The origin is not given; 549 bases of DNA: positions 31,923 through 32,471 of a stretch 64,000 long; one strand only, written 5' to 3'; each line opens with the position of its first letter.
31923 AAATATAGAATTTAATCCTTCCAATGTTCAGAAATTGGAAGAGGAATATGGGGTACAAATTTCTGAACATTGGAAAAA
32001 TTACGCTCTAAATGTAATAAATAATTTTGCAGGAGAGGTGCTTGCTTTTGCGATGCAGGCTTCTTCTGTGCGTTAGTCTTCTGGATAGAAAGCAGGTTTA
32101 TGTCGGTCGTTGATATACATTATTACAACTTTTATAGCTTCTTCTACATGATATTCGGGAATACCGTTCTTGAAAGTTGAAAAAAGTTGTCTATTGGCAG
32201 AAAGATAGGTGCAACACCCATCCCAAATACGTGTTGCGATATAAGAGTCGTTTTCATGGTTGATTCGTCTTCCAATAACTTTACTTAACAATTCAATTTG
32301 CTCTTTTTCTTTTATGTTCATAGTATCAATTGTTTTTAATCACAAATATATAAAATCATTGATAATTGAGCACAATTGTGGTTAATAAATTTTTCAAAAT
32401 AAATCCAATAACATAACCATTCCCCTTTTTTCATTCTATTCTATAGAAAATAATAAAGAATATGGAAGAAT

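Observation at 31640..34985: Three promoter-duplicated cassettes of convergent, 3'-overlapping gene pairs sharing a palindromic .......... motif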

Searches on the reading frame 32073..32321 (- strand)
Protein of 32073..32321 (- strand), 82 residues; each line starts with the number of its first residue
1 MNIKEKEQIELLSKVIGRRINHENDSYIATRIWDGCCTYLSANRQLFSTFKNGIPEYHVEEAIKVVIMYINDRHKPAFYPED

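Call 9: search_protein_families(library=pfam, proteins=[window:32073-32321:-], max_evalue=1)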
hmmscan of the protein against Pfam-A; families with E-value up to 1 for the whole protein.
window:32073-32321:- (82 aa): 0 families

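Call 10: search_protein_families(library=phrogs, proteins=[window:32073-32321:-], max_evalue=1)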
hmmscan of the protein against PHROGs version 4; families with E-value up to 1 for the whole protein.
window:32073-32321:- (82 aa): 0 families

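Call 15: find_homologous_proteins(query=window:32073-32321:-)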
Query window:32073-32321:- (82 aa): 20 proteins with E <= 0.001 among 21 candidates.
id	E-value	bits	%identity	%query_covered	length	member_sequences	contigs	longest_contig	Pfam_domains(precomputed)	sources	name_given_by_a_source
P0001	7.6e-49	181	99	100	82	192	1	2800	-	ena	-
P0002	2.8e-48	179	99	100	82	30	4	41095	-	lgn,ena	-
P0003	1.7e-47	176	99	100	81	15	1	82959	-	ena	-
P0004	1.6e-44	167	97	95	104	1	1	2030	-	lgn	-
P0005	3.1e-42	160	89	100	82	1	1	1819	-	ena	-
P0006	9.0e-42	158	95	100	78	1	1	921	-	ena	-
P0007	1.1e-40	155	93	100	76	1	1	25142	-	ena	-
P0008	5.0e-37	143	100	82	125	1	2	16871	-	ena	-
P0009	7.0e-37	143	85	100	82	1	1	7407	-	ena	-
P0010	5.4e-27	111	76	100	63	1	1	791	-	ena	-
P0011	2.6e-24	102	100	60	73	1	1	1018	-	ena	-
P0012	5.9e-24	101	87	67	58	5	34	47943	-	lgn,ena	-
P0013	7.8e-21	91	98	55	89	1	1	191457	-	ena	-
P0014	3.4e-20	89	63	100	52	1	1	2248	-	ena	-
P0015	6.1e-19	85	100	51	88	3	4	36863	-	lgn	-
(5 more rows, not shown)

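Call 23: find_encoding_contigs(protein=window:32073-32321:-, flank=6000, max_places=8)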
Protein window:32073-32321:- (82 aa): 24 contigs read that carry it; 8 places shown.
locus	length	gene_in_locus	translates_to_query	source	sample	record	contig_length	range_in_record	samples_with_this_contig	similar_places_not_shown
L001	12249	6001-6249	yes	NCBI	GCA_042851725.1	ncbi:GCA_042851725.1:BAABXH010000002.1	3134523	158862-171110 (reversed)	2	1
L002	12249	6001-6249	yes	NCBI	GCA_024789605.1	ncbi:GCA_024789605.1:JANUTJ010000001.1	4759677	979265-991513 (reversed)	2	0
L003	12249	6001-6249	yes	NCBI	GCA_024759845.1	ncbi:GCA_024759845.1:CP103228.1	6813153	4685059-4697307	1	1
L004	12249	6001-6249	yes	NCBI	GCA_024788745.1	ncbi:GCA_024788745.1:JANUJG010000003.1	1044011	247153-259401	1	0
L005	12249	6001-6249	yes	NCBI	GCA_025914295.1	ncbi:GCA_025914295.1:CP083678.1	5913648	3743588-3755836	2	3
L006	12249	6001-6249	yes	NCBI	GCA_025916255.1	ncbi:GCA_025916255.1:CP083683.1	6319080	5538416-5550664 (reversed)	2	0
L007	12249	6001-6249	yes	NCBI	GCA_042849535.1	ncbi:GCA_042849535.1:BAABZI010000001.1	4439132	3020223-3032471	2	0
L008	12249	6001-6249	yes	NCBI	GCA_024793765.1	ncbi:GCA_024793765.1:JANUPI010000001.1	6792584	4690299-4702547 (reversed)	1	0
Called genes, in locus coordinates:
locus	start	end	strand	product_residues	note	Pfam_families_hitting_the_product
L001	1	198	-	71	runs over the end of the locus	-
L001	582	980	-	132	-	-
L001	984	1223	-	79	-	-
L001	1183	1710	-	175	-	-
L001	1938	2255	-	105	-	PF01624:MutS_I (weak)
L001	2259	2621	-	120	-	-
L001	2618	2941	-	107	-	-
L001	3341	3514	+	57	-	-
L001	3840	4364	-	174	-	-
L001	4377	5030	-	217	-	PF12843:QSregVF_b (faint), PF20600:ExoX-like_C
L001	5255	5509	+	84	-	-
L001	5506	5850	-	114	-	-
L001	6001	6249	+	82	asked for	-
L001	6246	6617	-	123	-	-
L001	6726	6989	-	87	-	-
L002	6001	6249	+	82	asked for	-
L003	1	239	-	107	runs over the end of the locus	-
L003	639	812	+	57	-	-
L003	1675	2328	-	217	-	PF12843:QSregVF_b (faint), PF20600:ExoX-like_C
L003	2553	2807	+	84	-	-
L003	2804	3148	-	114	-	-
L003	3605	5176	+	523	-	PF22483:Mu-transpos_C_2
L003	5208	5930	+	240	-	PF01695:IstB_IS21, PF13481:AAA_25 (weak)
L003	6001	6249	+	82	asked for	-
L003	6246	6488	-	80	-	-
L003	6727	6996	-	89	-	-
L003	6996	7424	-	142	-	-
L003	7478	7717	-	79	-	-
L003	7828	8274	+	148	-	-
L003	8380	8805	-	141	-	-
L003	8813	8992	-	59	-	-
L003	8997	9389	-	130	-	-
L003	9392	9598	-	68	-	-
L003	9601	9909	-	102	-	-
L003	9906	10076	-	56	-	-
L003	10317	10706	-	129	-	-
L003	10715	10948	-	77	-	-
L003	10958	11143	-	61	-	-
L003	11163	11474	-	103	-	-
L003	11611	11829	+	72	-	-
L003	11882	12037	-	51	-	-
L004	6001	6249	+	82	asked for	-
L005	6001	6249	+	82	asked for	-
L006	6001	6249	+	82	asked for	-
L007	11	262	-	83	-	-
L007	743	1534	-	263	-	-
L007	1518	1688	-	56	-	-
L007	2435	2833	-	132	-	-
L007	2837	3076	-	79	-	-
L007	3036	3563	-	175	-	-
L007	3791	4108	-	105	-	PF01624:MutS_I (weak)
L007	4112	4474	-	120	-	-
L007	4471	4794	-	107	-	-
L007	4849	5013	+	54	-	-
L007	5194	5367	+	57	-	-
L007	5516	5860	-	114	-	-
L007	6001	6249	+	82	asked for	-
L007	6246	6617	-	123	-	-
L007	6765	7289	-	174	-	-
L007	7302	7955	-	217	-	PF12843:QSregVF_b (faint), PF20600:ExoX-like_C (weak)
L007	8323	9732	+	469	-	-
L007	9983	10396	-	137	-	PF12844:HTH_19 (faint), PF01381:HTH_3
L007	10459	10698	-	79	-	-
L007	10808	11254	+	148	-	-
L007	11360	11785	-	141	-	-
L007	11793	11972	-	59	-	-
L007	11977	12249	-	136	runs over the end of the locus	-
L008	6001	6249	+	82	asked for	-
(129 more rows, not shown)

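Call 27: search_protein_representatives(alignment_id=A2)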
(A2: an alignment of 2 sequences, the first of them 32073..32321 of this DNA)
Query: 2 sequences, 84 profile positions. Proteins with E-value up to 0.001 (for the whole library): 13; up to 1e-10: 9; up to 1e-30: 1. The best 13 are listed.
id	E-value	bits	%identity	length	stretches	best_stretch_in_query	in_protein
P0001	2.4e-43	162.0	-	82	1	1-84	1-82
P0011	8.0e-23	96.2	-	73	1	1-51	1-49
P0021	2.4e-21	91.4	-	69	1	1-70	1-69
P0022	4.3e-17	77.8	-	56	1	42-84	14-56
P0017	5.6e-13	64.6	-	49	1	48-84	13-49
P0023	5.7e-13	64.6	-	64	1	1-48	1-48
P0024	6.5e-13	64.4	-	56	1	47-84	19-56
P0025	7.2e-13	64.3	-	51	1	1-43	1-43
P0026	8.8e-11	57.6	-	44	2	1-24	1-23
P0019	4.2e-08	49.0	-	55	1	1-32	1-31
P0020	1.9e-07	46.9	-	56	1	1-30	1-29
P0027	5.3e-06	42.3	-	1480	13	38-77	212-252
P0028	1.9e-05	40.5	-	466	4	23-74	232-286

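Call 28: search_protein_families(library=pfam, proteins=[P0027, P0028, P0021], max_evalue=0.01)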
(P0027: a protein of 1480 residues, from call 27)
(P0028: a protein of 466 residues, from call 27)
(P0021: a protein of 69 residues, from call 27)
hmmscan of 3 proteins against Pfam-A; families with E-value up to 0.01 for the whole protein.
P0027 (1480 aa): 0 families

P0028 (466 aa): 7 families
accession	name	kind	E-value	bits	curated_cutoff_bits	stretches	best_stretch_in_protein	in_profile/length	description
PF23203.1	KIF21A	-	1.1e-22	81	28.5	4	60-96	105-141/161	KIF21A-like domain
PF02283.22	CobU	-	2.2e-08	34.3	27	0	39-99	32-92/168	Cobinamide kinase / cobinamide phosphate guanyltransferase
PF11730.13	DUF3297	-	2.7e-05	24.4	27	0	86-117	36-70/71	Protein of unknown function (DUF3297)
PF17245.8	CDC24_OB2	-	0.00011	23.3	25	0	158-202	78-119/130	Cell division control protein 24, OB domain 2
PF16836.11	PSY3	-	0.00016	21.8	25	0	337-390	73-125/215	Shu complex component Psy3, DNA-binding description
PF22646.2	PPP2R1A-like_HEAT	-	0.00085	20.1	27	0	72-93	12-33/78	PPP2R1A-like HEAT repeat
PF09713.15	A_thal_3526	-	0.0042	17.8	27.8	0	270-288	2-20/53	Plant protein 1589 of unknown function (A_thal_3526)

P0021 (69 aa): 0 families

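Call 40: find_related_loci(query=A2, collection=genome_contigs, flank=8000)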
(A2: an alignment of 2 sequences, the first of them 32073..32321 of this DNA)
Query A2 (82 aa) in genome_contigs; peptide patterns used: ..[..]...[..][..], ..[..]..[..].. (x = any residue, [..] = any of these).
78 stretches matched a pattern, but none encodes a relative of the query by tblastn (E <= 1e-3).

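Call 41: find_related_loci(query=A2, collection=viral_contigs, flank=8000)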
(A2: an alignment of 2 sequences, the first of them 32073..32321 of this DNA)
Query A2 (82 aa) in viral_contigs; peptide patterns used: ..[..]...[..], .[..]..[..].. (x = any residue, [..] = any of these).
236 stretches matched a pattern; 17 encode a relative of the query (tblastn E <= 1e-3); 16 distinct loci.
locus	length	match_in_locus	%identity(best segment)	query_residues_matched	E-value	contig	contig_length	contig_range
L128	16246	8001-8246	100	1-82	2e-54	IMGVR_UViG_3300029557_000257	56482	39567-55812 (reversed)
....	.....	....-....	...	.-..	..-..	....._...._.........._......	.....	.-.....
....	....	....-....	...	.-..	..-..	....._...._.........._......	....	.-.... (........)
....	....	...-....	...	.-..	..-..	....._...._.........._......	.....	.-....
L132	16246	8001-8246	100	1-82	2e-54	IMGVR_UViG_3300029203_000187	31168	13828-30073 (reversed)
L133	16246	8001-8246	100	1-82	2e-54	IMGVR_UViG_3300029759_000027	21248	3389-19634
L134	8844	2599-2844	100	1-82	2e-54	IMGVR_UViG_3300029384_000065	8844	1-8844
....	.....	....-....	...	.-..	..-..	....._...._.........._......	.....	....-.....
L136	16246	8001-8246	100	1-82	2e-54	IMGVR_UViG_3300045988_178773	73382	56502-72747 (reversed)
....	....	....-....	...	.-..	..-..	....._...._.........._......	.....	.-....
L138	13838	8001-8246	100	1-82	2e-54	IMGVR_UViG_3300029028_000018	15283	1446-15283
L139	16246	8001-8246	100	1-82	2e-54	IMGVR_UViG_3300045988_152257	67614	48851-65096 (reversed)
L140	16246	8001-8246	100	1-82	2e-54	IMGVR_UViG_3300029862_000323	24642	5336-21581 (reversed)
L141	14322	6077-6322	100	1-82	2e-54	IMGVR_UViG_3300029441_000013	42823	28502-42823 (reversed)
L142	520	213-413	45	1-65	5e-14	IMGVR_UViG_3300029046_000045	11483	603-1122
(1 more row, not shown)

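Call 45: predict_structure(alignment_id=A5)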
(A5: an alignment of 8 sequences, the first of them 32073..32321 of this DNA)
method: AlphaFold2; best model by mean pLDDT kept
length: 82 residues; sequences in the alignment: 8
mean_pLDDT: 85.7   pTM: 0.77
mean pLDDT of the five models: 85.7, 85.5, 85.0, 83.1, 81.8
residues with pLDDT >= 90: 40; 70-90: 35; 50-70: 6; < 50: 1
segments of 3 or more residues with pLDDT < 50: none
pLDDT, mean of each block of 10 residues (from residue 1): 85 91 82 92 83 87 94 77 54
secondary structure, 60 per line:
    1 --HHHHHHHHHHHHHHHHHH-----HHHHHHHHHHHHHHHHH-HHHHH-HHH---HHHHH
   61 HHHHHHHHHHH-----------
elements in order: H3-20 H26-42 H44-48 H56-71

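Call 55: find_related_loci(query=L140:4781-5011:+, collection=viral_contigs, flank=5000)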
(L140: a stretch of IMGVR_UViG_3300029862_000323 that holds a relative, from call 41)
Query L140:4781-5011:+ (76 aa) in viral_contigs; peptide patterns used: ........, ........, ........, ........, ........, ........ (x = any residue, [..] = any of these).
39 stretches matched a pattern; 3 encode a relative of the query (tblastn E <= 1e-3); 3 distinct loci.
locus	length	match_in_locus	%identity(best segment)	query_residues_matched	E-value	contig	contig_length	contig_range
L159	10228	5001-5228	100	1-76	5e-48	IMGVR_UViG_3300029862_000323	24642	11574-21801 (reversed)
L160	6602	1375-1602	99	1-76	2e-47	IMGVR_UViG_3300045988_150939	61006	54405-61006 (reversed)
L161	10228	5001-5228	97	1-76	1e-46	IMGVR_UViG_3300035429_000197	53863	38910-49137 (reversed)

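Call 72: fold_search(model_id=the predicted structure, library=viral)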
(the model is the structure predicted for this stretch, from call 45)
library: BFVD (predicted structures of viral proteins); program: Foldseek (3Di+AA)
matches with E <= 10: 89; with E <= 0.001: 0
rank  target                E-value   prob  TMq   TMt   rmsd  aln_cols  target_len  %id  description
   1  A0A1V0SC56            9.0e-01  0.21  0.35  0.06  10.6        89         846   19  Putative minor capsid protein [Catovirus CTV1]
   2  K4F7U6                1.1e+00  0.14  0.30  0.18  10.9        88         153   12  Uncharacterized protein [Cronobacter phage vB_CsaM_GAP32]
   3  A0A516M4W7            1.5e+00  0.13  0.28  0.24   9.7        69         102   10  (no name in the UniProt tables at hand)
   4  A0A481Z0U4            1.8e+00  0.33  0.43  0.06   5.8        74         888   18  Uncharacterized protein [Mimivirus LCMiAC02]
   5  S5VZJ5                1.8e+00  0.13  0.31  0.35  11.1        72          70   12  Uncharacterized protein [Pseudomonas phage PaBG]
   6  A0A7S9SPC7            2.0e+00  0.09  0.27  0.17   8.8        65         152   15  (no name in the UniProt tables at hand)
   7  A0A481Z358            2.2e+00  0.20  0.42  0.20  11.4        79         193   13  Transcription initiation factor IIB [Pithovirus LCPAC101]
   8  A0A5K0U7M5            2.2e+00  0.09  0.33  0.05  11.1        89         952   12  Uncharacterized protein [Yasminevirus sp. GU-2018]
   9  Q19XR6                2.4e+00  0.08  0.25  0.22  10.4        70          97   14  Uncharacterized protein [Mycobacterium phage Wildcat]
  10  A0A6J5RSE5            2.7e+00  0.12  0.33  0.34   8.2        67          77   13  Uncharacterized protein [uncultured Caudovirales phage]
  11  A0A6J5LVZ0            2.7e+00  0.08  0.26  0.25  11.5        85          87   13  Uncharacterized protein [uncultured Caudovirales phage]
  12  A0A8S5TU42            2.8e+00  0.08  0.26  0.23   6.3        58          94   19  Nucelotide kinase [Siphoviridae sp. ctWT735]
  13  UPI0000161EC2         3.0e+00  0.09  0.31  0.12  11.0        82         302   13  (no name look-up for this kind of identifier)
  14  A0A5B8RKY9            3.1e+00  0.28  0.51  0.14  10.3        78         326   18  Uncharacterized protein [Iridovirus Liz-CrIV]
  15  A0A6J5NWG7            3.3e+00  0.13  0.42  0.47   9.2        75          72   15  Uncharacterized protein [uncultured Caudovirales phage]
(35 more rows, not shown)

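Call 81: search_protein_families(library=padloc, max_evalue=0.01, proteins=[window:32073-32321:-, L140:4781-5011:+, L140:4999-5310:-, L007:8323-9732:+])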
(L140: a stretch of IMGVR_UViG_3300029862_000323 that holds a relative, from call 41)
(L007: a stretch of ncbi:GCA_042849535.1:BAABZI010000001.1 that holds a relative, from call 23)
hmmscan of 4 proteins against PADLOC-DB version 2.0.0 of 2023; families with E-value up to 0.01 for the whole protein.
window:32073-32321:- (82 aa): 0 families

L140:4781-5011:+ (76 aa): 0 families

L140:4999-5310:- (103 aa): 1 family
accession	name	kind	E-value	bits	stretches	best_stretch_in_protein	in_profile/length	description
PDLC02576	DrmA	-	0.0032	13.2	1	24-72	967-1015/1235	DrmA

L007:8323-9732:+ (469 aa): 0 families

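Call 82: search_protein_families(library=pfam, max_evalue=0.01, proteins=[L140:4781-5011:+, L140:4999-5310:-, L007:8323-9732:+])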
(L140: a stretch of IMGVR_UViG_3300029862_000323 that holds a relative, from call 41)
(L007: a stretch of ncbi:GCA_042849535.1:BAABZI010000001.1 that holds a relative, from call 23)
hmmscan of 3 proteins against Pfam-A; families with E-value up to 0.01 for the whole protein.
L140:4781-5011:+ (76 aa): 0 families

L140:4999-5310:- (103 aa): 0 families

L007:8323-9732:+ (469 aa): 0 families
